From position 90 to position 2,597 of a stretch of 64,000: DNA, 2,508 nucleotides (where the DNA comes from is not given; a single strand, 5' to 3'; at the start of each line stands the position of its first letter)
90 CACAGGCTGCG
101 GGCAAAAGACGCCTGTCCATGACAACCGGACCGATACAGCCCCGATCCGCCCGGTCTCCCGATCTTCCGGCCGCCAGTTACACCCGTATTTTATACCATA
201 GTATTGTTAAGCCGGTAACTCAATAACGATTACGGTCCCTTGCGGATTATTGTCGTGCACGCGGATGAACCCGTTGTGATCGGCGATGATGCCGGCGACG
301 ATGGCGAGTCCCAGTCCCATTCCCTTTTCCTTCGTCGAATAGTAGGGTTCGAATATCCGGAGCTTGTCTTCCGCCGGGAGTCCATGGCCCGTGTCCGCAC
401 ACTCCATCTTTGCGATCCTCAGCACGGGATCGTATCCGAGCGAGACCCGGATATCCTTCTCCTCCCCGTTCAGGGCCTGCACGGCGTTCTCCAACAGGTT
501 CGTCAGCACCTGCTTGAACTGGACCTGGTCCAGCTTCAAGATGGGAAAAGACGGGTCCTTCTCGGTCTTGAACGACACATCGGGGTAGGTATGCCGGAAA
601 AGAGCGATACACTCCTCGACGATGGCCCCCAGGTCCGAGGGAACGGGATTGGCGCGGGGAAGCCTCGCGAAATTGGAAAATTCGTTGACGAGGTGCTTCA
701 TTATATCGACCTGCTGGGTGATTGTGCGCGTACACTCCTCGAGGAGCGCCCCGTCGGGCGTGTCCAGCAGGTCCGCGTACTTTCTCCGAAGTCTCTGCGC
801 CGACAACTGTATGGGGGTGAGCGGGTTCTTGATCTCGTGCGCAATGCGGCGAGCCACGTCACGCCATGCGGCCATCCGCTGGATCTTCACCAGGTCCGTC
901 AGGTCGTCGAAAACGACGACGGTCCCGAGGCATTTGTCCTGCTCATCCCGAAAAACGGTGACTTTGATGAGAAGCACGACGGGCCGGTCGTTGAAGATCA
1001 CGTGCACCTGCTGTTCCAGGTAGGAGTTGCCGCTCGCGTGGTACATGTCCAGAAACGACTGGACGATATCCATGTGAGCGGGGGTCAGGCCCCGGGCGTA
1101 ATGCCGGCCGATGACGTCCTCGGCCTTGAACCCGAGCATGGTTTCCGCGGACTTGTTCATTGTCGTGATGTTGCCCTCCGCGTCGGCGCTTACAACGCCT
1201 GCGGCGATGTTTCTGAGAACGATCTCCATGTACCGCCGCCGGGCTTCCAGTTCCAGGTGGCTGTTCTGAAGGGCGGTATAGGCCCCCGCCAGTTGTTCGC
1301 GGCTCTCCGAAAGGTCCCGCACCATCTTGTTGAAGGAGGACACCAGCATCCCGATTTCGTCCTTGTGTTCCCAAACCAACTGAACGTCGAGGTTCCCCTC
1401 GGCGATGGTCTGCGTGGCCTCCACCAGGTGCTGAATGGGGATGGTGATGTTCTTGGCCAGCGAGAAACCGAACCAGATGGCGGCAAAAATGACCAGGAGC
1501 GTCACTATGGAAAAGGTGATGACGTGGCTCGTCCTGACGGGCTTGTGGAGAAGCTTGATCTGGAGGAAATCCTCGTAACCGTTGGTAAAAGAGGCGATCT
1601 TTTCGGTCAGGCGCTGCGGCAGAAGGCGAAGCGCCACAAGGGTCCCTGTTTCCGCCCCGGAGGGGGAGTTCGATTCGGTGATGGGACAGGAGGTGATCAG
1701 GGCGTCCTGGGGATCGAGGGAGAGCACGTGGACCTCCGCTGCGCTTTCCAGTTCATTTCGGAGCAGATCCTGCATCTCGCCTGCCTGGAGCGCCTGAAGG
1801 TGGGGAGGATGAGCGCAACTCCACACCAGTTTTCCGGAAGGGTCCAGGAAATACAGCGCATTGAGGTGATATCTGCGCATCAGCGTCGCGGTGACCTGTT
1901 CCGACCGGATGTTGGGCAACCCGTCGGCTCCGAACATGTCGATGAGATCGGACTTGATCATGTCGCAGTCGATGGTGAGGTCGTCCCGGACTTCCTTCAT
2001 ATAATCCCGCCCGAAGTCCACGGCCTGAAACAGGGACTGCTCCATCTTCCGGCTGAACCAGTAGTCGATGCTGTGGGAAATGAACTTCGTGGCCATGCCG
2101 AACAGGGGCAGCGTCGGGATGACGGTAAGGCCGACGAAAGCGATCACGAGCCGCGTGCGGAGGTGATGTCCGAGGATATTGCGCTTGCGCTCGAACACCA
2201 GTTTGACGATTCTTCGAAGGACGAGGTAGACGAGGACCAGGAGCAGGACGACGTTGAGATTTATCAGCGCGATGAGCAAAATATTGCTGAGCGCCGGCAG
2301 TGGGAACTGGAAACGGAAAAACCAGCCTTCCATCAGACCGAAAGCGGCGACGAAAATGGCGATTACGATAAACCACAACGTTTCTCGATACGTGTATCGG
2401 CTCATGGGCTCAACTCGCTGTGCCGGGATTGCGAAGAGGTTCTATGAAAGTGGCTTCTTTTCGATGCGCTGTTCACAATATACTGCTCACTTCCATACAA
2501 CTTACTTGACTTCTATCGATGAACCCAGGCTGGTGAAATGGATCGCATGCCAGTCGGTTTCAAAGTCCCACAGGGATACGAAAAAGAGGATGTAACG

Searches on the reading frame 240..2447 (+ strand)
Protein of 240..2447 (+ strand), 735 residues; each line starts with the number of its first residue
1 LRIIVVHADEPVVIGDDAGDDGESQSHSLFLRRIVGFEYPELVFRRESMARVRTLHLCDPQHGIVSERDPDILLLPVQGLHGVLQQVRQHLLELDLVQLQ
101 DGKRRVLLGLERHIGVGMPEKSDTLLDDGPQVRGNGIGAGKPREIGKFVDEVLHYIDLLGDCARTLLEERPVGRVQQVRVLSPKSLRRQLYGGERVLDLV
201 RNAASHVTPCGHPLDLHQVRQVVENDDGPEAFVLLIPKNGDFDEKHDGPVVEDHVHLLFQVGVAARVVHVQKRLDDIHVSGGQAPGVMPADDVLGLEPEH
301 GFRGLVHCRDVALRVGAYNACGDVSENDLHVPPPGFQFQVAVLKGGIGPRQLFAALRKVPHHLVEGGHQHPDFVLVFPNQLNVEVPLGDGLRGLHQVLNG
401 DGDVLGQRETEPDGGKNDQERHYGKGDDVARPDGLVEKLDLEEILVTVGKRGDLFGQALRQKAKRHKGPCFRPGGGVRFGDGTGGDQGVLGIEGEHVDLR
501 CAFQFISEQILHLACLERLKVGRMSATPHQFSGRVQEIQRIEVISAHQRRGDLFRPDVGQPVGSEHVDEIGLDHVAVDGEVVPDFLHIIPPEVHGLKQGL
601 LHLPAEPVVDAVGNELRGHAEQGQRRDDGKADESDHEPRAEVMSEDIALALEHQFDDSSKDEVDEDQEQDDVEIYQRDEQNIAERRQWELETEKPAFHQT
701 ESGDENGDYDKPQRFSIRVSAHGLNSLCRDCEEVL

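Call 27: search_protein_families(library=padloc, alignment_id=A2, max_evalue=0.00001)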
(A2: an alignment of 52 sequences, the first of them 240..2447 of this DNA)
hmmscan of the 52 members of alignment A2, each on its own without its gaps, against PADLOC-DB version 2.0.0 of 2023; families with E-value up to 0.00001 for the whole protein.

A. member 1, window:240-2447:+ (735 aa): 0 families

B. families by the number of members that match (of 52 scanned): 9 families
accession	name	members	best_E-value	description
PDLC04135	mad3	1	7.3e-32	mads_3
PDLC04140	mad8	1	1.9e-12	mads_8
PDLC02980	AriA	1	3.3e-10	-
PDLC04647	PDC-M43B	1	8.6e-09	-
PDLC04175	HEC-01A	1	8.8e-08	-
PDLC04731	PDC-M61B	1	4.4e-07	-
PDLC04164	AriA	1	9.7e-07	-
PDLC04680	PDC-M49A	1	1e-06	-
PDLC04559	PDC-M28B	1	3.9e-06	-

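Call 28: search_protein_families(library=pfam, alignment_id=A2, max_evalue=1e-8)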
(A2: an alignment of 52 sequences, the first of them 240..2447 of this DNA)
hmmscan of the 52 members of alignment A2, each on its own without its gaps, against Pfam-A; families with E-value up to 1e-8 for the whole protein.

A. member 1, window:240-2447:+ (735 aa): 0 families

B. families by the number of members that match (of 52 scanned): 42 families (the first 25 are shown)
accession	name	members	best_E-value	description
PF08245.18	Mur_ligase_M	3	1.1e-55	Mur ligase middle domain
PF02875.26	Mur_ligase_C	3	5.5e-31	Mur ligase, glutamate ligase domain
PF01098.24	FTSW_RODA_SPOVE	1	2.7e-111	Cell cycle protein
PF03331.19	LpxC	1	7.8e-107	UDP-3-O-acyl N-acetylglycosamine deacetylase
PF10609.15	ParA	1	1.3e-92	NUBPL iron-transfer P-loop NTPase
PF00905.27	Transpeptidase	1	3.3e-77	Penicillin binding protein transpeptidase domain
PF20603.3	Bact_hydrolase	1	5.3e-74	Bacterial hydrolase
PF07992.20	Pyr_redox_2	1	1.2e-65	Pyridine nucleotide-disulphide oxidoreductase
PF04015.17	DUF362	1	2.3e-52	Domain of unknown function (DUF362)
PF14450.12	FtsA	1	1.2e-50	Cell division protein FtsA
PF01895.24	PhoU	1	2.5e-46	PhoU domain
PF00091.31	Tubulin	1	7.8e-45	Tubulin/FtsZ family, GTPase domain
PF00291.31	PALP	1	6.7e-40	Pyridoxal-phosphate dependent enzyme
PF12327.13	FtsZ_C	1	1.9e-35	FtsZ family, C-terminal domain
PF14334.11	DUF4390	1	3.7e-35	Domain of unknown function (DUF4390)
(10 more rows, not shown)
